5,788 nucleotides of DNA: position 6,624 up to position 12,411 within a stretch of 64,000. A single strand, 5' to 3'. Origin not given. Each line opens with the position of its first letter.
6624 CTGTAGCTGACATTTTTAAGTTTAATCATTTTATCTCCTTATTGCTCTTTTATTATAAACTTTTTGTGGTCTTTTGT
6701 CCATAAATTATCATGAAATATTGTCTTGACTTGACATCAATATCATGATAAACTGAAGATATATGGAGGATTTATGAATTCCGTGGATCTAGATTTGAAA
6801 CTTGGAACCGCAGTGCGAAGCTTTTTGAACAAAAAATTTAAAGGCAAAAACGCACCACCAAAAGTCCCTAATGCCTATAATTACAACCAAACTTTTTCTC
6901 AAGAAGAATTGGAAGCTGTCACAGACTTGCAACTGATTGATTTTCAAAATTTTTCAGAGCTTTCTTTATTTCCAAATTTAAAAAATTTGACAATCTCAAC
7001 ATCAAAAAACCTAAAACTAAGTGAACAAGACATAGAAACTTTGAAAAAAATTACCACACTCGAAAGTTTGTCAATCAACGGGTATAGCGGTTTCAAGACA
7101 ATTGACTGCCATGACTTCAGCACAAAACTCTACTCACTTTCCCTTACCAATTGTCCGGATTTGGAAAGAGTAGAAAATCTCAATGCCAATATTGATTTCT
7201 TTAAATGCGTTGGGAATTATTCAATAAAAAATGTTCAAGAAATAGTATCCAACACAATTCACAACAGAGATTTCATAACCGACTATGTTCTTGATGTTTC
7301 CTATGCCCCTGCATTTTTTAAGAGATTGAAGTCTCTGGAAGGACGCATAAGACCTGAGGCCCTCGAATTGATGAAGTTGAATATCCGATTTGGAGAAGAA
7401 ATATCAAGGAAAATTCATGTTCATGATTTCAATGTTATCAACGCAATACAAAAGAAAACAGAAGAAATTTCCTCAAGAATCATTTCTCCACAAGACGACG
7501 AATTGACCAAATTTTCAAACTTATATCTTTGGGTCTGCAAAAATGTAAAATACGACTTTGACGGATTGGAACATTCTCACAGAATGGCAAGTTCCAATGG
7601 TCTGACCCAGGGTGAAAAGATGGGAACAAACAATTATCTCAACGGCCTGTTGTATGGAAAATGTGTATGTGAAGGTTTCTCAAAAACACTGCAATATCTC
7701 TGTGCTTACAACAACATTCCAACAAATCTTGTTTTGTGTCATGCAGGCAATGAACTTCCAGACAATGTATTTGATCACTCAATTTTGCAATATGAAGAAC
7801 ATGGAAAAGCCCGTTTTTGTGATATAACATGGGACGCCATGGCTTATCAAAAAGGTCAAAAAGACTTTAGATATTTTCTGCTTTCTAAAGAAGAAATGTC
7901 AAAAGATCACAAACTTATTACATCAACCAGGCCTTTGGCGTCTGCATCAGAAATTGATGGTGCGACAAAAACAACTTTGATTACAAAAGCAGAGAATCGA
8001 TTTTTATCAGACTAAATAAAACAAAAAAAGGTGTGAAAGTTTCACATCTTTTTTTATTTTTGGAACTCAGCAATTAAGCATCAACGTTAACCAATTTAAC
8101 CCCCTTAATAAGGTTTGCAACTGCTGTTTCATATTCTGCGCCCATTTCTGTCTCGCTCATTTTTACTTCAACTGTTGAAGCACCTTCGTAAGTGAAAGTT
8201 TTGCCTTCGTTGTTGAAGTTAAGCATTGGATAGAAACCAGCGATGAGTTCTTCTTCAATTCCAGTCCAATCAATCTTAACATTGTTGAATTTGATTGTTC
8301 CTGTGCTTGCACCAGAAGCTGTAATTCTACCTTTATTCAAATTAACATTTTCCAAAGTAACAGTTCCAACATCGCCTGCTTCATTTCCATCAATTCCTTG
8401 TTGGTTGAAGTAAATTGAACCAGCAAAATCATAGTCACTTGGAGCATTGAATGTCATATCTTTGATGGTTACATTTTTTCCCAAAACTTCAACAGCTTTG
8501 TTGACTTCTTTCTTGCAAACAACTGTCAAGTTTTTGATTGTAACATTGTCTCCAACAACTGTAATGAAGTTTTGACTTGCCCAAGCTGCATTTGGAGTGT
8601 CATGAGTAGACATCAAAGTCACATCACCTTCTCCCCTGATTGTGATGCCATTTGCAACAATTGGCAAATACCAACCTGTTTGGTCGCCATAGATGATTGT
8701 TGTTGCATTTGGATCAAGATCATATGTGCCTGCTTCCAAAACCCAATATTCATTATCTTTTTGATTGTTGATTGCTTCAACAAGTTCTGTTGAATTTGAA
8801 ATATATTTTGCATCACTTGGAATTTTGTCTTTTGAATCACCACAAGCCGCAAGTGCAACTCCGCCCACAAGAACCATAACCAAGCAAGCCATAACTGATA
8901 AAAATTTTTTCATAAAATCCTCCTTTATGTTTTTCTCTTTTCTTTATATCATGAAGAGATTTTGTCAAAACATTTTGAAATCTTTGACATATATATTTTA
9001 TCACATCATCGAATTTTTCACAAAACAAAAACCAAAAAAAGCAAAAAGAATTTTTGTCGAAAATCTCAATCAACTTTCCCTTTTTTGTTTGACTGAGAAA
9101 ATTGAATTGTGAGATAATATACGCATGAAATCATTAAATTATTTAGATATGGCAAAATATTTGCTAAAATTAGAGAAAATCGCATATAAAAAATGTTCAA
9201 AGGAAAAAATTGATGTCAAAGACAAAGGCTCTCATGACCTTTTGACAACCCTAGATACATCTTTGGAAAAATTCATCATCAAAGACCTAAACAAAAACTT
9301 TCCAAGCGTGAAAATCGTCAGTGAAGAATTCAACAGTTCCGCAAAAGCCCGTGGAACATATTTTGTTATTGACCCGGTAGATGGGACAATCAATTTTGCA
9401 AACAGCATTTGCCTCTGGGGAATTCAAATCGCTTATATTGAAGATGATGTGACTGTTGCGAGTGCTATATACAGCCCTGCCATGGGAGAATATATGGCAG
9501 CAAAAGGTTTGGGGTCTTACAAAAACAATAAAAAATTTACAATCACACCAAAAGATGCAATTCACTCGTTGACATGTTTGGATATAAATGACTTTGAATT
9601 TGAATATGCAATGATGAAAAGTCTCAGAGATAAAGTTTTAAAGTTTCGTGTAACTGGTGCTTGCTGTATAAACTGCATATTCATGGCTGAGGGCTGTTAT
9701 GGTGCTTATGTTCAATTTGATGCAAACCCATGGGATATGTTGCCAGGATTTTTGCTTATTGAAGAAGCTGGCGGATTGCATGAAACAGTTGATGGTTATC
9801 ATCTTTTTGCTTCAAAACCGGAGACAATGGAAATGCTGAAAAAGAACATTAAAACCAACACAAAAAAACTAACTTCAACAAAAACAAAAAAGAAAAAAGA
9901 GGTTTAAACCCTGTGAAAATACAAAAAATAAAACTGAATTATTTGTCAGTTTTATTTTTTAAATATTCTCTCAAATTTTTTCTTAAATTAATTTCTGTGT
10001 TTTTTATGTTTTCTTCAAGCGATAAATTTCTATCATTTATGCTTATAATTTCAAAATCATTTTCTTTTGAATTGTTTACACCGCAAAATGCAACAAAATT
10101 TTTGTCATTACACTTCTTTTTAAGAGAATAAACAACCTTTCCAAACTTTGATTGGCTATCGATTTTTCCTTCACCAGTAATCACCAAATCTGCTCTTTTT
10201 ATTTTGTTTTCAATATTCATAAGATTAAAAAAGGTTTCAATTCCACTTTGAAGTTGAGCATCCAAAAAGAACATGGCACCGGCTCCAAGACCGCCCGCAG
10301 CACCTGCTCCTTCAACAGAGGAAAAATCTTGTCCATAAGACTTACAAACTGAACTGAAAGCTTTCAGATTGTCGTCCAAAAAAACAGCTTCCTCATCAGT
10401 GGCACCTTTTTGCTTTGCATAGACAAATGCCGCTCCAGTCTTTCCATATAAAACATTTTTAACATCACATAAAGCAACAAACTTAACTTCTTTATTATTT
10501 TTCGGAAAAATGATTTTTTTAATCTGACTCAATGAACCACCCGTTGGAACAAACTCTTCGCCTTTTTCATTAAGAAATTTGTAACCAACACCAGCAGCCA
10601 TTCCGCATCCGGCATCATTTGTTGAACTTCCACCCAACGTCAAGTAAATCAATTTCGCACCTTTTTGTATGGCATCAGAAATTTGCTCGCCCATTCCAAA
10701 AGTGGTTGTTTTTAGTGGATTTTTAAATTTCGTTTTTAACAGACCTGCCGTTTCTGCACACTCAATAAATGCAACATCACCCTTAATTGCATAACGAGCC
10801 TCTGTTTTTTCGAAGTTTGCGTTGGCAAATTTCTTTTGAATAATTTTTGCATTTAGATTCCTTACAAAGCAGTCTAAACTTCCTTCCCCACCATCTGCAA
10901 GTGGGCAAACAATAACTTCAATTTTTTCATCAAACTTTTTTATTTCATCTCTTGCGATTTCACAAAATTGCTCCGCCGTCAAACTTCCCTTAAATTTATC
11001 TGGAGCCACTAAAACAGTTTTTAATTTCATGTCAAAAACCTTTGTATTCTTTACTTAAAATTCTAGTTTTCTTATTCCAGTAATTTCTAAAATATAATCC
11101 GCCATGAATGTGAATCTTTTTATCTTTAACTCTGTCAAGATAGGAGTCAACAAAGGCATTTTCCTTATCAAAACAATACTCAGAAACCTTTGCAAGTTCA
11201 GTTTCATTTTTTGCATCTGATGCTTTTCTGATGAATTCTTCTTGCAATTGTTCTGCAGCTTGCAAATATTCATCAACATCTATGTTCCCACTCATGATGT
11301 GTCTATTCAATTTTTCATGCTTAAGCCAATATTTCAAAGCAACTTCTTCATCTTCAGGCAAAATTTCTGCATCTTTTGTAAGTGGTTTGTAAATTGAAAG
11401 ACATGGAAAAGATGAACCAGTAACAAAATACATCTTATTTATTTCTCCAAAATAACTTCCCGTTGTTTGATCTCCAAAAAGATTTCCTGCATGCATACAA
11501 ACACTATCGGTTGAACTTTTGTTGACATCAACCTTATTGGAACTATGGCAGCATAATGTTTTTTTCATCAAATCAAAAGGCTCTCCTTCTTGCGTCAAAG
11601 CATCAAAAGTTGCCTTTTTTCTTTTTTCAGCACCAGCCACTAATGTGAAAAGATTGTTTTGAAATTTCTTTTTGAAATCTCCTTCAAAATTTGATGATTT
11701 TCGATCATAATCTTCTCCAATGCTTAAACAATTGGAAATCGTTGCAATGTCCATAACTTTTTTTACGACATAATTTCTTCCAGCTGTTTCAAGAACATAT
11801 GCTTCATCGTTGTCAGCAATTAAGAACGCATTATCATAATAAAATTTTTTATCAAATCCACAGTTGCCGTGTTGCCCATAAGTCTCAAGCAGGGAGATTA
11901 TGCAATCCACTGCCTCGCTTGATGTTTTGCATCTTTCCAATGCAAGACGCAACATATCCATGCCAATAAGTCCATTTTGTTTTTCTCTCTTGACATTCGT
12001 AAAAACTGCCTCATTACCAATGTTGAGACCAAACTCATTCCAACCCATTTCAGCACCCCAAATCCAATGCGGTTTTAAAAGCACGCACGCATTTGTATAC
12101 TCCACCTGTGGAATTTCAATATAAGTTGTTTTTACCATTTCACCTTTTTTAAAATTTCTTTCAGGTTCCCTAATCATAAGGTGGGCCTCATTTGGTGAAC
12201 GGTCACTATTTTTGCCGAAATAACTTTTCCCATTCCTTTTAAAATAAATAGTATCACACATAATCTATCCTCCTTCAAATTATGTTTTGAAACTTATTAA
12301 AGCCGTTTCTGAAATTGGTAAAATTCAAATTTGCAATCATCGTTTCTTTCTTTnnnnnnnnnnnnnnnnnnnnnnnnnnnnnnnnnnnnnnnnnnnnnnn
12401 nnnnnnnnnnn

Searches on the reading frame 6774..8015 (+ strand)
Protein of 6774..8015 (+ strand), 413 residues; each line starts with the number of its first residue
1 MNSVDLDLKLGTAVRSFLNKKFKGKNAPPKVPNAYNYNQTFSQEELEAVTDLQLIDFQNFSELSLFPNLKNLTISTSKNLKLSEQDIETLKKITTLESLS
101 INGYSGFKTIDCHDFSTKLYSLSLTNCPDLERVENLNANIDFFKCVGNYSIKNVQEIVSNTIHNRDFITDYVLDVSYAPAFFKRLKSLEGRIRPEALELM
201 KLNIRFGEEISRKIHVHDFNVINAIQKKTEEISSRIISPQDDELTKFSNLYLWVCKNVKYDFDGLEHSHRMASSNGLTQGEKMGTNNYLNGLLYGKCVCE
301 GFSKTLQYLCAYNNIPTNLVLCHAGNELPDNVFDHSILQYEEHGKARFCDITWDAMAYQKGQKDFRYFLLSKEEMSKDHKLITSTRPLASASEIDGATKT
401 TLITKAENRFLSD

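Call 54: search_protein_families(library=pfam, proteins=[window:6774-8015:+], max_evalue=0.00001)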
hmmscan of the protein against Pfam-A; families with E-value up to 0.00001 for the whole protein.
window:6774-8015:+ (413 aa): 1 family
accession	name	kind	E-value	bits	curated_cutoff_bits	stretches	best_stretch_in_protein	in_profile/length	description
PF25019.1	LRR_R13L1-DRL21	-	1.5e-06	28.6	27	0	59-137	38-114/127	R13L1/DRL21 LRRs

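Call 57: search_protein_families(library=ncbifam, proteins=[window:6774-8015:+], max_evalue=0.001)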
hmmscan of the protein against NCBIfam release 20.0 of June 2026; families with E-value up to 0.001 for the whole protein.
window:6774-8015:+ (413 aa): 1 family
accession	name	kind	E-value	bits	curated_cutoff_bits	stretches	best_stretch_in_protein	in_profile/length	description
NF045980.1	MAG6410_fam_LP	equivalog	1.4e-09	37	450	1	243-384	166-294/622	MAG6410 family transglutaminase-related lipoprotein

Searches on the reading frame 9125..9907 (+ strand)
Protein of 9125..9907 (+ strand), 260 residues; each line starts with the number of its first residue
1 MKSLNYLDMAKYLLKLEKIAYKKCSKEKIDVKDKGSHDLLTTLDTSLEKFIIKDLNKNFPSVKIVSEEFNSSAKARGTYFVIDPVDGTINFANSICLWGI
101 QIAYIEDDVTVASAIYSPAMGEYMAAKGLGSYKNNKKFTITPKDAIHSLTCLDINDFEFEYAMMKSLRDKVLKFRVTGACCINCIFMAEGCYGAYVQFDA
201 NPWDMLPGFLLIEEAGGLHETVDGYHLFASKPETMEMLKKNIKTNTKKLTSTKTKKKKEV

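Call 54: search_protein_families(library=pfam, proteins=[window:9125-9907:+], max_evalue=0.00001)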
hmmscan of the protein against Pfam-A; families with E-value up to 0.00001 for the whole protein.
window:9125-9907:+ (260 aa): 1 family
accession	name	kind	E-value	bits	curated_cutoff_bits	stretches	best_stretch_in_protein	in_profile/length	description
PF00459.30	Inositol_P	-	2.2e-38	132.8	27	1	22-231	22-247/271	Inositol monophosphatase family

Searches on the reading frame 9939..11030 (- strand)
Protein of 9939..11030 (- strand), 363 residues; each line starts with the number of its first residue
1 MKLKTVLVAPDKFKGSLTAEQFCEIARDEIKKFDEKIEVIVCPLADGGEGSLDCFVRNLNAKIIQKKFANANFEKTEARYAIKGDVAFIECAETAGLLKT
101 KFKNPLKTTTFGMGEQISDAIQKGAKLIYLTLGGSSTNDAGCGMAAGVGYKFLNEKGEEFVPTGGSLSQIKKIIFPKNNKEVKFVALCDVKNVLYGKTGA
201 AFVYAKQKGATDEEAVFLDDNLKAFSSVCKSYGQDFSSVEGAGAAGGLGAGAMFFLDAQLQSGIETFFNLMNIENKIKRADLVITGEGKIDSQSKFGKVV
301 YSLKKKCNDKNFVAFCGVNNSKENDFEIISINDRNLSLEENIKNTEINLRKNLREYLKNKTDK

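Call 54: search_protein_families(library=pfam, proteins=[window:9939-11030:-], max_evalue=0.00001)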
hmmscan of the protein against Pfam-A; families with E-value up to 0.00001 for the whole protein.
window:9939-11030:- (363 aa): 1 family
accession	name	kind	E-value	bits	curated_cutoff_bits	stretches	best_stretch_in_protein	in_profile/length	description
PF02595.20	Gly_kinase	-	6.1e-108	361.5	23.3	1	6-355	1-366/372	Glycerate kinase family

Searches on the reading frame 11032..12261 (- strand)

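Call 54: search_protein_families(library=pfam, proteins=[window:11032-12261:-], max_evalue=0.00001)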
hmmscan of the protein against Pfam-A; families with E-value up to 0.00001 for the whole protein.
window:11032-12261:- (409 aa): 1 family
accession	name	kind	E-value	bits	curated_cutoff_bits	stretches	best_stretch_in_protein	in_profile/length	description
PF03417.21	AAT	-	4.1e-06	27.1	23.2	1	11-124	6-97/225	Acyl-coenzyme A:6-aminopenicillanic acid acyl-transferase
